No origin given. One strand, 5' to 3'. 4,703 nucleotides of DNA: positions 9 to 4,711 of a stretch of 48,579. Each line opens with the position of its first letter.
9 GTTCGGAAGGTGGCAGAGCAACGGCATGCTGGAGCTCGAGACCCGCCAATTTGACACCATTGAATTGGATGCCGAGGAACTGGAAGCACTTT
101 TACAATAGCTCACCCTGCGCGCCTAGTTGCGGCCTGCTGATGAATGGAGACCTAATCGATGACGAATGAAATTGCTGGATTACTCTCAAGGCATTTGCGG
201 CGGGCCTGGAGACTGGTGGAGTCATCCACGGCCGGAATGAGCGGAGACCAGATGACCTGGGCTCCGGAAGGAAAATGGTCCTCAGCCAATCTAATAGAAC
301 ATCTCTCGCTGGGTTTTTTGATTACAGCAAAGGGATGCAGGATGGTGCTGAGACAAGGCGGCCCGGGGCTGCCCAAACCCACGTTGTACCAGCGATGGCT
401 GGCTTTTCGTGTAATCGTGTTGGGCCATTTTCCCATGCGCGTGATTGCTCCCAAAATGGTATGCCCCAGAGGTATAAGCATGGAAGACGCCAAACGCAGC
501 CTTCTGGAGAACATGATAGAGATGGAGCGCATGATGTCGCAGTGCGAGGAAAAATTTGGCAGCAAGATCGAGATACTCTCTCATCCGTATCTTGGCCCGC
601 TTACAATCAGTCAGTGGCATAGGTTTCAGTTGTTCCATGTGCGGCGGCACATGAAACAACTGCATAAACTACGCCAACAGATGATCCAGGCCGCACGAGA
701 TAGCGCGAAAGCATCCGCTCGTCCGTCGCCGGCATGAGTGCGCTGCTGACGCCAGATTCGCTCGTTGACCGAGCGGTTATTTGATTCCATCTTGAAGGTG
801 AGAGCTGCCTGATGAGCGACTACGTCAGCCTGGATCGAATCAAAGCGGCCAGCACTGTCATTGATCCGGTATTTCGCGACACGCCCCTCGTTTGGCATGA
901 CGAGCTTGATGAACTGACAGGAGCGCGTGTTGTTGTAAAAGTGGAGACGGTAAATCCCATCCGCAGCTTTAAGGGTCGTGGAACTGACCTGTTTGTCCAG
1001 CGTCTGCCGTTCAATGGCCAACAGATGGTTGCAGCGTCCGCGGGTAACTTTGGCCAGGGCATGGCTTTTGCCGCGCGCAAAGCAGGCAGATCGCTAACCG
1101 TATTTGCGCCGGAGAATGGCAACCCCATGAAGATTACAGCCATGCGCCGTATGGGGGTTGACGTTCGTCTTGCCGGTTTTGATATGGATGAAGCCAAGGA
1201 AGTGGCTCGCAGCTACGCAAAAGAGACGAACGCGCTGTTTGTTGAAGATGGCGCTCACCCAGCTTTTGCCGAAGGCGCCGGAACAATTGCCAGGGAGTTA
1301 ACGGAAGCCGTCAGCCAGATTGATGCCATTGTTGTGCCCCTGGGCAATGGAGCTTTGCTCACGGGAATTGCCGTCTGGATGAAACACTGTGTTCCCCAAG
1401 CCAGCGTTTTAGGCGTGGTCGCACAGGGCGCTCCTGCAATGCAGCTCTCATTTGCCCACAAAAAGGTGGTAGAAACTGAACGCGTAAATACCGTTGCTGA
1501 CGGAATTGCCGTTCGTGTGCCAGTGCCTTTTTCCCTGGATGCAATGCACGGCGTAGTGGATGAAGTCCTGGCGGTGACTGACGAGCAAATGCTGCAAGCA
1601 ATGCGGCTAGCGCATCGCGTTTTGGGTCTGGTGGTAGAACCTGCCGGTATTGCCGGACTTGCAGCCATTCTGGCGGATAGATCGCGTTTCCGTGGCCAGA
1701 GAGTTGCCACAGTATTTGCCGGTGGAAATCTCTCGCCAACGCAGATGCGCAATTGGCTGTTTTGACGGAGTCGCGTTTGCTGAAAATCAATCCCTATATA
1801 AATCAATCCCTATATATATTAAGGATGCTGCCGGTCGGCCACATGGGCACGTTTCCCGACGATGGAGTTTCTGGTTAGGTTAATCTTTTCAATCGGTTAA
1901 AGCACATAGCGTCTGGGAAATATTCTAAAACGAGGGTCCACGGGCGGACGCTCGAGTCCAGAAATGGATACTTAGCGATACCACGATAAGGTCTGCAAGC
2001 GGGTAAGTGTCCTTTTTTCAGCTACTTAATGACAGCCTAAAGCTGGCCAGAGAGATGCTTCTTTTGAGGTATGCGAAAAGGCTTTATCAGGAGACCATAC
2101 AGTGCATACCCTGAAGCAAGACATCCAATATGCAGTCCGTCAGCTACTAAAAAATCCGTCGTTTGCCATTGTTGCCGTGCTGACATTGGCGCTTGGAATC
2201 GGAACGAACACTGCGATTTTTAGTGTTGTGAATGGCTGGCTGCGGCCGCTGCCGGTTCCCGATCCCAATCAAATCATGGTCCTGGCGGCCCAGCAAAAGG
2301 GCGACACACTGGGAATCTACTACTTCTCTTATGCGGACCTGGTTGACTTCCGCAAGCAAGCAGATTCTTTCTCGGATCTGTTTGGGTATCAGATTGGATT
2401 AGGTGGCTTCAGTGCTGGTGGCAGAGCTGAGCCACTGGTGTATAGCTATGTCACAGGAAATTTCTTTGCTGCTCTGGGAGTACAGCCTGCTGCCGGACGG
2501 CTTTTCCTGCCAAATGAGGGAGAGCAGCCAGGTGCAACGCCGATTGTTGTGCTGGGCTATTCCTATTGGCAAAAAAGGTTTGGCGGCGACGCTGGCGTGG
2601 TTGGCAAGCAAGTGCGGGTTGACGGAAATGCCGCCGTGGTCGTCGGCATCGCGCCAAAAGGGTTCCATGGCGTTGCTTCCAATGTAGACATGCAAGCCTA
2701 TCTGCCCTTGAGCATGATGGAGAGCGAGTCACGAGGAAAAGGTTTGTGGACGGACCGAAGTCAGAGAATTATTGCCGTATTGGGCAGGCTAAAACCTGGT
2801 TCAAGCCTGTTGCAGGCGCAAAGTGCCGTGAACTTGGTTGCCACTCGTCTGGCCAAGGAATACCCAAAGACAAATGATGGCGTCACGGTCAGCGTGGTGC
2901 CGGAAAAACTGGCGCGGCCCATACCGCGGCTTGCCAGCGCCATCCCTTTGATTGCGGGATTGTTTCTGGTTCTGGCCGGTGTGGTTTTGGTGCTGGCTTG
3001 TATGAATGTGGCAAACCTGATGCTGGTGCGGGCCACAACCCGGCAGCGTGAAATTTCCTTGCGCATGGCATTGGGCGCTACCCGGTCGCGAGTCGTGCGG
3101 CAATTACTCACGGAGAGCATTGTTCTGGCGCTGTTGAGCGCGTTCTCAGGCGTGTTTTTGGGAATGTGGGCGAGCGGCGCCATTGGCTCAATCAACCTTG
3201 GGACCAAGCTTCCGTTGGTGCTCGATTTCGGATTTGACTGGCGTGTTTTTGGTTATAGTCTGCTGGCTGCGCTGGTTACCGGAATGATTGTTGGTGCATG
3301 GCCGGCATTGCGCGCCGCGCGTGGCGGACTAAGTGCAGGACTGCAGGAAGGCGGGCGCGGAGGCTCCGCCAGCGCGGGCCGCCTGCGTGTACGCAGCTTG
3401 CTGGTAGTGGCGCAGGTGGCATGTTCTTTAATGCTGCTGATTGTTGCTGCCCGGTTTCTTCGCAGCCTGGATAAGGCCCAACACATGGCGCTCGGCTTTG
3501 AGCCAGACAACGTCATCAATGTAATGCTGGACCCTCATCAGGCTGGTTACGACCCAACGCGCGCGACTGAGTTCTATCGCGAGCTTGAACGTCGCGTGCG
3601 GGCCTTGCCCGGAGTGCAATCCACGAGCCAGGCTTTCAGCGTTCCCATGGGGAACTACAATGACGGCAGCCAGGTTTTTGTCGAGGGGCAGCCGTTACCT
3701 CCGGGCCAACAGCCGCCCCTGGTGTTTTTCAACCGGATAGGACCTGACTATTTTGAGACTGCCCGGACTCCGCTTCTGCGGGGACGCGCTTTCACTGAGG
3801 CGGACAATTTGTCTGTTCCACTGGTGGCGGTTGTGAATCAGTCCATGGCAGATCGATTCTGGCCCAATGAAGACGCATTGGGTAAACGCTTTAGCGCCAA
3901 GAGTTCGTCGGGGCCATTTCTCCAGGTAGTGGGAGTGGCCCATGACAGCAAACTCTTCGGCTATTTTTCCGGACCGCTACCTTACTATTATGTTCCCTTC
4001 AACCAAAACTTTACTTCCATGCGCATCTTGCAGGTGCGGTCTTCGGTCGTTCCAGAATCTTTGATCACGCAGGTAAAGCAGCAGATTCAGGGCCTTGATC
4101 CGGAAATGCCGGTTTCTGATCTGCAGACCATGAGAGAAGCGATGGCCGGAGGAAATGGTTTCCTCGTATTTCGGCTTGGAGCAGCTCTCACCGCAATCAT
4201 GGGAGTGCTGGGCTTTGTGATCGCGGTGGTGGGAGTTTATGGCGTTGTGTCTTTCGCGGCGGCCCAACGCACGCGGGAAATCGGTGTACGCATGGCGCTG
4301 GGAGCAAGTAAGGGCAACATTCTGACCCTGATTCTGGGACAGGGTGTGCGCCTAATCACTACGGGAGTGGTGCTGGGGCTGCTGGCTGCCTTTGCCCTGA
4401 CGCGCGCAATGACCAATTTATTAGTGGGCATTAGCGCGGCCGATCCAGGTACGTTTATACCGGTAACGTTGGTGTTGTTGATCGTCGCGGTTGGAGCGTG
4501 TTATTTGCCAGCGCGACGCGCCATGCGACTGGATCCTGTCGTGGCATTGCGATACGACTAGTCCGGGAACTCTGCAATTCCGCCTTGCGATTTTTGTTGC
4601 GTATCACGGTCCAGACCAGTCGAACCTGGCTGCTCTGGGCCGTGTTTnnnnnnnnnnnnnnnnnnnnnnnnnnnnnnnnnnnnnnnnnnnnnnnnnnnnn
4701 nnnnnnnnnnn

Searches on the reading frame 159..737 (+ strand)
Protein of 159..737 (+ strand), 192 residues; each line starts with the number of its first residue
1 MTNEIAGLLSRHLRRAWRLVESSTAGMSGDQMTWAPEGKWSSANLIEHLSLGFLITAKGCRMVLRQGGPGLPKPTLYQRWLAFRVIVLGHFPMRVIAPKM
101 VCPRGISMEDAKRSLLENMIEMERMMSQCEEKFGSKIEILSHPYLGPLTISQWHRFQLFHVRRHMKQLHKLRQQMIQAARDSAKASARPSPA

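Call 20: search_protein_families(library=pfam, proteins=[window:159-737:+], max_evalue=0.001)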
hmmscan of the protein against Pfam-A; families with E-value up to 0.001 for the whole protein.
window:159-737:+ (192 aa): 2 families
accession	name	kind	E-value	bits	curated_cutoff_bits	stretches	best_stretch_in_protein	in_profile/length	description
PF12867.12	DinB_2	-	7.4e-09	36.6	24.8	1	12-168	1-128/128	DinB superfamily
PF07606.16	DUF1569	-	2.3e-06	28.3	21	1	34-170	27-151/152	Protein of unknown function (DUF1569)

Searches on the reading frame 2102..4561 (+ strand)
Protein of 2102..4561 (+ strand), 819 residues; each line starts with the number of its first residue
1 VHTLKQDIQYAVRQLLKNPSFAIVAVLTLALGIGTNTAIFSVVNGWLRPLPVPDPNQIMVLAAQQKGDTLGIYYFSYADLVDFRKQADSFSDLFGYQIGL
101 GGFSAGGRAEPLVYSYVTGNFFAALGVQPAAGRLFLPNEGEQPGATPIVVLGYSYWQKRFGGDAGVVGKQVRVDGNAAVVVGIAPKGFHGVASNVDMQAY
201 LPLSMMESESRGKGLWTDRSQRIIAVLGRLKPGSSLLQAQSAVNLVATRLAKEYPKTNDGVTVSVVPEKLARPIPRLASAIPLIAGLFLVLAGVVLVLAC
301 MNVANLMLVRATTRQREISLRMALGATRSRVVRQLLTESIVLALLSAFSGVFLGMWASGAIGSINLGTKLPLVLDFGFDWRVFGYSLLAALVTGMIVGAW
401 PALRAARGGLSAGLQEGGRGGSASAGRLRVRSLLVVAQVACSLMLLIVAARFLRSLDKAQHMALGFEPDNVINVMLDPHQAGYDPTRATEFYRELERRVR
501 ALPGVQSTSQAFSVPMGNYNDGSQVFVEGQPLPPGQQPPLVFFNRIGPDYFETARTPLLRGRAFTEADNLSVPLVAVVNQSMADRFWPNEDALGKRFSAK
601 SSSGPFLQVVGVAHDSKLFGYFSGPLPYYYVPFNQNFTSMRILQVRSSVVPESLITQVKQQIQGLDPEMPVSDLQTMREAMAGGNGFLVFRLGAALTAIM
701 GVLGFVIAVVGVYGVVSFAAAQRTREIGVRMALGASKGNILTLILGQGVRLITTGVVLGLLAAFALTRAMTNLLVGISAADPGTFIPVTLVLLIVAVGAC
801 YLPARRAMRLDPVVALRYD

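Call 3: search_protein_families(library=pfam, proteins=[window:2102-4561:+], max_evalue=0.01)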
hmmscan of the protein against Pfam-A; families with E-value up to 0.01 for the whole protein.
window:2102-4561:+ (819 aa): 2 families
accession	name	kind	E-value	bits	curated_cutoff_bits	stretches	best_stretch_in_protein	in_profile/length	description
PF12704.14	MacB_PCD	-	1.8e-34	120.3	27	2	23-243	2-204/207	MacB-like periplasmic core domain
PF02687.27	FtsX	-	7.2e-32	110.4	25.5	2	290-407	2-117/120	FtsX-like permease C-terminal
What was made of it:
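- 2102..4561 (+): ADOP2, a duplicated MacB_PCD+FtsX permease. Pfam (call 3).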

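Call 56: search_protein_families(library=ncbifam, proteins=[window:2102-4558:+], max_evalue=0.00001)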
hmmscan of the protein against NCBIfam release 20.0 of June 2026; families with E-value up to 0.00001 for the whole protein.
window:2102-4558:+ (819 aa): 3 families
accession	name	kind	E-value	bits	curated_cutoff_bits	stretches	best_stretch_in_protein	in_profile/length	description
TIGR03434.1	ADOP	subfamily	1.9e-261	869.7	622.3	1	5-819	2-803/803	ADOP family duplicated permease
NF007826.0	PRK10535.1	equivalog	3.5e-29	101.6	966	2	117-407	372-638/648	macrolide ABC transporter ATP-binding protein/permease MacB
NF038008.1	ABC_perm_DarB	equivalog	2.7e-06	25.6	700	0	293-478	281-459/777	darobactin export ABC transporter permease subunit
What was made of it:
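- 2102..4561 (+): TIGR03434 scores 869.7 bits against a cut-off of 622.3 (call 56).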
